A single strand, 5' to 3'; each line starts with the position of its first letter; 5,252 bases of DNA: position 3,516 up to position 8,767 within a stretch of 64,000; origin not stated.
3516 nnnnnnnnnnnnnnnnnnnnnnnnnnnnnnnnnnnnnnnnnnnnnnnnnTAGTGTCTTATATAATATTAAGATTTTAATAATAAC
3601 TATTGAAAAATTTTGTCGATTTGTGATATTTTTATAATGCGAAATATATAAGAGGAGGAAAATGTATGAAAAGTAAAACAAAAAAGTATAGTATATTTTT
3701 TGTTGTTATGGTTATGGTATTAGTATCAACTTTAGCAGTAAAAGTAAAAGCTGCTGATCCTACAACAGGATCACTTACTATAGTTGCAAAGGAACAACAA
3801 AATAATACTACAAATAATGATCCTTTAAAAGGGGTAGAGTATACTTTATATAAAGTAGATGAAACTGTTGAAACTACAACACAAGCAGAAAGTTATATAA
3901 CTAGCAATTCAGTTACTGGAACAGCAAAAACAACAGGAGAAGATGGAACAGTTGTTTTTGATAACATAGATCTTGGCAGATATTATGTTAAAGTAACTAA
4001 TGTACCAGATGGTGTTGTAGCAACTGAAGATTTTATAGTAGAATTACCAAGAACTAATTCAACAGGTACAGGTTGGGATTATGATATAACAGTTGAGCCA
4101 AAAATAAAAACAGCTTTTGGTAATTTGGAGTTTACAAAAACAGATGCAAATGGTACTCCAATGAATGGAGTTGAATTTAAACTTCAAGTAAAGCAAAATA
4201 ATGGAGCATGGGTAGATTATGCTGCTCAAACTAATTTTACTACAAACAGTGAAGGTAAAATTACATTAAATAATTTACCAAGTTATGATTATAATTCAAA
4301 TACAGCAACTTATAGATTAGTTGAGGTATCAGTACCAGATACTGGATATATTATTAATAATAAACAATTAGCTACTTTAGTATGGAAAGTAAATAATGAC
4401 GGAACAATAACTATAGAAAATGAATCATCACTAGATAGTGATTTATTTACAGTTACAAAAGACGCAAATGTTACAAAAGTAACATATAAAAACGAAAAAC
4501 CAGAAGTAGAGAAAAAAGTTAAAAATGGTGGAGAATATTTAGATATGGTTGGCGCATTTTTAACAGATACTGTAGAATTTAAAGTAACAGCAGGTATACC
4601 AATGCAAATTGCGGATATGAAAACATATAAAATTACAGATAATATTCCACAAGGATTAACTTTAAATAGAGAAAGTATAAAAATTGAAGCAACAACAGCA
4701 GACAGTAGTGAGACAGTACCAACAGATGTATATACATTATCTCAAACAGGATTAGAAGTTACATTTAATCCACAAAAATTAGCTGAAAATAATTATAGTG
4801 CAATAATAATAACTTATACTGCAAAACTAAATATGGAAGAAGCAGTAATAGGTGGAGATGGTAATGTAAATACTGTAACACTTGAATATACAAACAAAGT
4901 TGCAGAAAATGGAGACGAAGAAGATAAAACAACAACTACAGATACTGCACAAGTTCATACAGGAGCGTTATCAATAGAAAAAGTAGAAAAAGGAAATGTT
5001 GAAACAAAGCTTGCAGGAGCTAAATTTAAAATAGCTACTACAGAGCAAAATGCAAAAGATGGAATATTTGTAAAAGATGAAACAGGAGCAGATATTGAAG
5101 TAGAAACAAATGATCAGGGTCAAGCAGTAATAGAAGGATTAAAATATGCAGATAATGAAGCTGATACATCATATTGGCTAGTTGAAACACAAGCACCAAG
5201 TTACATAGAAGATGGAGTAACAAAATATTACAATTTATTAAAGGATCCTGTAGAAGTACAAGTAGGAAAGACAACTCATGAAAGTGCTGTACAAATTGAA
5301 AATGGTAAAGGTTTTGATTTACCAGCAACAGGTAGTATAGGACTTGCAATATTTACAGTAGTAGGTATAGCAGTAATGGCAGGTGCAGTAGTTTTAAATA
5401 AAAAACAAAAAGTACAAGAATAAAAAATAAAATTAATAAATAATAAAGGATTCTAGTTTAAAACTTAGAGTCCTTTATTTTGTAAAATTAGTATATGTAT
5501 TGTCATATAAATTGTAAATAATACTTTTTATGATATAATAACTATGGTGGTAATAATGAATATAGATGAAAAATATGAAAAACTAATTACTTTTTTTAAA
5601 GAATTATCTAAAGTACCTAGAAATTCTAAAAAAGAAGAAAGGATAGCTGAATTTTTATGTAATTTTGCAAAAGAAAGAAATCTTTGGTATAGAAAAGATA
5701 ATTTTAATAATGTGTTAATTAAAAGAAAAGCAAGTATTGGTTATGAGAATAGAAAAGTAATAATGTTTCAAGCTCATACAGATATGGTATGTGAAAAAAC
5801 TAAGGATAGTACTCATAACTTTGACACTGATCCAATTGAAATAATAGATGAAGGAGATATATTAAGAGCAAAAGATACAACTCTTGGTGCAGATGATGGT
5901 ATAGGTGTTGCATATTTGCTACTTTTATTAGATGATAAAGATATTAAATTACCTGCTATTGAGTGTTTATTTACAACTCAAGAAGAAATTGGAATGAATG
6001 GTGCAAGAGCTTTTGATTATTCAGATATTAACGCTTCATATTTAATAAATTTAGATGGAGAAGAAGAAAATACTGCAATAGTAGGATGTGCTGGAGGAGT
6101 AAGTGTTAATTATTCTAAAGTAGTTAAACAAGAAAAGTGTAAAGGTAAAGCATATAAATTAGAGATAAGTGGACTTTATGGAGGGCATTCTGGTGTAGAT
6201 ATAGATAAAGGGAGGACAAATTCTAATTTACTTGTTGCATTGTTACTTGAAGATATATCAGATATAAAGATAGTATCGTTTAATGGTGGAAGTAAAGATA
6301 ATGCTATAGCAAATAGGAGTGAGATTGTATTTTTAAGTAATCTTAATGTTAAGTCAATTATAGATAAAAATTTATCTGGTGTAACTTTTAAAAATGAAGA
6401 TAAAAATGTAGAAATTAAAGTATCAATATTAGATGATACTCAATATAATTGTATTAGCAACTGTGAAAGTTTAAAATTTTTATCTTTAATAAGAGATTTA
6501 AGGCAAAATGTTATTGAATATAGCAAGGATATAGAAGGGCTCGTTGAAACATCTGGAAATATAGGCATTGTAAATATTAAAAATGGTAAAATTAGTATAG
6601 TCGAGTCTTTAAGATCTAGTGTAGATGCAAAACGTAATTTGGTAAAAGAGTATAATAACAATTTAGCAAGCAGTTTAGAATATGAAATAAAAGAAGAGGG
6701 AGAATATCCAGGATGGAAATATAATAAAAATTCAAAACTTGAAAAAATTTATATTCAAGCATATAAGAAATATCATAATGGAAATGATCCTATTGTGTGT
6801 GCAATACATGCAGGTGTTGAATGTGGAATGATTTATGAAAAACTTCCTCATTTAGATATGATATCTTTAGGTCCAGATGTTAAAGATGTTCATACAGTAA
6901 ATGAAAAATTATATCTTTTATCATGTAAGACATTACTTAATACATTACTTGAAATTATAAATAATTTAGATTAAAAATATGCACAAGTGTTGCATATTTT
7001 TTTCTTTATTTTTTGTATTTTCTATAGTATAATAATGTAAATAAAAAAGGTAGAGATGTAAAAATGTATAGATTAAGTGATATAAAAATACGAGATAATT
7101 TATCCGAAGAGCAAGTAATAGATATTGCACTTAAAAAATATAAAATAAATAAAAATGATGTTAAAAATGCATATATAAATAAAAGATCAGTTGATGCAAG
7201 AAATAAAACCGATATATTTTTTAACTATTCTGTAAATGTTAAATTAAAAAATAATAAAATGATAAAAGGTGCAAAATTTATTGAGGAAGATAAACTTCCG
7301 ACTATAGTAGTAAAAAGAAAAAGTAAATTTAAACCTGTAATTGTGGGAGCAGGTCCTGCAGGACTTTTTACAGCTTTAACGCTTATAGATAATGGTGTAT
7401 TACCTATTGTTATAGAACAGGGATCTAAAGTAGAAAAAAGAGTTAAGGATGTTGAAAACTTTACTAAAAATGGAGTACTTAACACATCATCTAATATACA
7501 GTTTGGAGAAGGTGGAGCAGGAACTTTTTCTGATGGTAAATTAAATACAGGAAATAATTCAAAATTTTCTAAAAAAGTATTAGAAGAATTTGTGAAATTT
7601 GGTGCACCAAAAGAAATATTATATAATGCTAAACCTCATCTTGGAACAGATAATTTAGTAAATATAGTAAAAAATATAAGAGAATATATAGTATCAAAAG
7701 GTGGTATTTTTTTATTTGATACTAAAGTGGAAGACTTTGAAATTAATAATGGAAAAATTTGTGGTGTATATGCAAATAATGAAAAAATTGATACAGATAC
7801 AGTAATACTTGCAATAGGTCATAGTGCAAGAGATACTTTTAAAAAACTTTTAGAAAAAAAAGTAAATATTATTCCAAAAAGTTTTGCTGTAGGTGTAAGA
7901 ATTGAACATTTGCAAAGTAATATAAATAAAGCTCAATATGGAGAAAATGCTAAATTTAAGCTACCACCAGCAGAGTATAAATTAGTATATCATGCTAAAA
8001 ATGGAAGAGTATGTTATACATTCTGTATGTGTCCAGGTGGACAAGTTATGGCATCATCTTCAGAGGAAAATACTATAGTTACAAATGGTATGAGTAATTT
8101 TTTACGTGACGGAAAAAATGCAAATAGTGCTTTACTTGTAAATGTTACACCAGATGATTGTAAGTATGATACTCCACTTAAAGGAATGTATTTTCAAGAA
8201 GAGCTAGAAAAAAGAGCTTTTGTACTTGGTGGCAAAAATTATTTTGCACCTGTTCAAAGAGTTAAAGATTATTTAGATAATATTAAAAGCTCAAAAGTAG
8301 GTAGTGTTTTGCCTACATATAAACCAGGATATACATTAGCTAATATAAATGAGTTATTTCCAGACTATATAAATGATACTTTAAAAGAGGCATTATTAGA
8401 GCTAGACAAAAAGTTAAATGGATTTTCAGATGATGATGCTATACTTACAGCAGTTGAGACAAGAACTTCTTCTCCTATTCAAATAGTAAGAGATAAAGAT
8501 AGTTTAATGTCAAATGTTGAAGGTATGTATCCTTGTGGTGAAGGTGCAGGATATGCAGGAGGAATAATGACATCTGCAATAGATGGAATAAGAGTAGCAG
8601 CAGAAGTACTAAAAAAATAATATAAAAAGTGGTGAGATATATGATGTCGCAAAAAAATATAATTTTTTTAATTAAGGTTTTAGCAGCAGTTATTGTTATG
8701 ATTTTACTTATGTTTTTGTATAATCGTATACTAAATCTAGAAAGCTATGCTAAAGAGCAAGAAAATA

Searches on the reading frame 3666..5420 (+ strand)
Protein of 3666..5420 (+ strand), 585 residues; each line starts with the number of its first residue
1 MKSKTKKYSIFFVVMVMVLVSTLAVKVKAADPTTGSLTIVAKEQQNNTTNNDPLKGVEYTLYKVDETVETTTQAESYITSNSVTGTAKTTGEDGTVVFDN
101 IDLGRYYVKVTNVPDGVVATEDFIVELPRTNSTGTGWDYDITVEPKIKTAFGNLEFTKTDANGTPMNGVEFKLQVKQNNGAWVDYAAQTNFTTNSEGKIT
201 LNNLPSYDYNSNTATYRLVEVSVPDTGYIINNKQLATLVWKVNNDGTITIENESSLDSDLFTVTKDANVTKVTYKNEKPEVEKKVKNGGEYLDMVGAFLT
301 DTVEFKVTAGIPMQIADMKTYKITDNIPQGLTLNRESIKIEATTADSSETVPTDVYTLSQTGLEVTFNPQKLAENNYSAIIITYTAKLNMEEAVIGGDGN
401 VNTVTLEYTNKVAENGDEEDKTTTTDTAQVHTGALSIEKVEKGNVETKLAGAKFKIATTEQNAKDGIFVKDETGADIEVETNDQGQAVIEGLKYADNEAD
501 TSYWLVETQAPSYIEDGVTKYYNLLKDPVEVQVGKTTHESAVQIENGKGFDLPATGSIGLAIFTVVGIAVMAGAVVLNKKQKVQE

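Call 64: search_protein_families(library=pfam, proteins=[window:3666-5420:+], max_evalue=0.00001)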
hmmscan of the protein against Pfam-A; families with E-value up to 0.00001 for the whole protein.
window:3666-5420:+ (585 aa): 4 families
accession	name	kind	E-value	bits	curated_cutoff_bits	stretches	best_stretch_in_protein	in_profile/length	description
PF17802.7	SpaA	-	9.8e-24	83.8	23.1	2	152-253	1-90/91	Prealbumin-like fold domain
PF16569.11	GramPos_pilinBB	-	1e-14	55.8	30.5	1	301-411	3-115/116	Gram-positive pilin backbone subunit 2, Cna-B-like domain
PF16555.11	GramPos_pilinD1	-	1.1e-10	42.6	23.1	1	43-146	31-158/160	Gram-positive pilin subunit D1, N-terminal domain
PF00746.26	Gram_pos_anchor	-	1.5e-06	28.5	20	1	545-583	2-41/43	LPXTG cell wall anchor motif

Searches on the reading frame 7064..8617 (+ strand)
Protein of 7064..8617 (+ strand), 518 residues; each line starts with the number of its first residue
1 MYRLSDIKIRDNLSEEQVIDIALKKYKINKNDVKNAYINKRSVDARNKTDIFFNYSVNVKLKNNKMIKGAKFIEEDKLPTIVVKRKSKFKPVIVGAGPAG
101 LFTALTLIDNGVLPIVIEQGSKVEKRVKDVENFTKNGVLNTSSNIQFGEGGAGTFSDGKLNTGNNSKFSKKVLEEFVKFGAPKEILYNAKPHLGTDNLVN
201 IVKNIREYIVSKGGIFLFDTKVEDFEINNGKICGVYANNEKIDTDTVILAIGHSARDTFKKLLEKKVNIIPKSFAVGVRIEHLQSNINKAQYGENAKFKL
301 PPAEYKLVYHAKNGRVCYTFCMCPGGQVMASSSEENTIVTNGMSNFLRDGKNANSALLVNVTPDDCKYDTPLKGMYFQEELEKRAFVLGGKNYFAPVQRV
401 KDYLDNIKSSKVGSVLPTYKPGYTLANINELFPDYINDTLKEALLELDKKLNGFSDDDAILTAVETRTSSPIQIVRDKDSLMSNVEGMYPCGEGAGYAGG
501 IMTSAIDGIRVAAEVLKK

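Call 64: search_protein_families(library=pfam, proteins=[window:7064-8617:+], max_evalue=0.00001)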
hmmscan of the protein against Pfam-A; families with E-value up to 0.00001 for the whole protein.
window:7064-8617:+ (518 aa): 4 families
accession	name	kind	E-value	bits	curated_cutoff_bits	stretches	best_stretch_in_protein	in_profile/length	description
PF21688.3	FAD-depend_C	-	2.4e-79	266.6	27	1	273-468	1-197/197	FAD-dependent protein, C-terminal domain-like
PF03486.20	HI0933_like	-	1.4e-07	31.7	50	1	91-254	3-165/244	HI0933-like protein Rossmann domain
PF01266.30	DAO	-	2.1e-07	31.3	27.9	0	201-278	151-231/353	FAD dependent oxidoreductase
PF07992.20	Pyr_redox_2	-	4.3e-06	26.8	26.1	0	91-258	3-114/291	Pyridine nucleotide-disulphide oxidoreductase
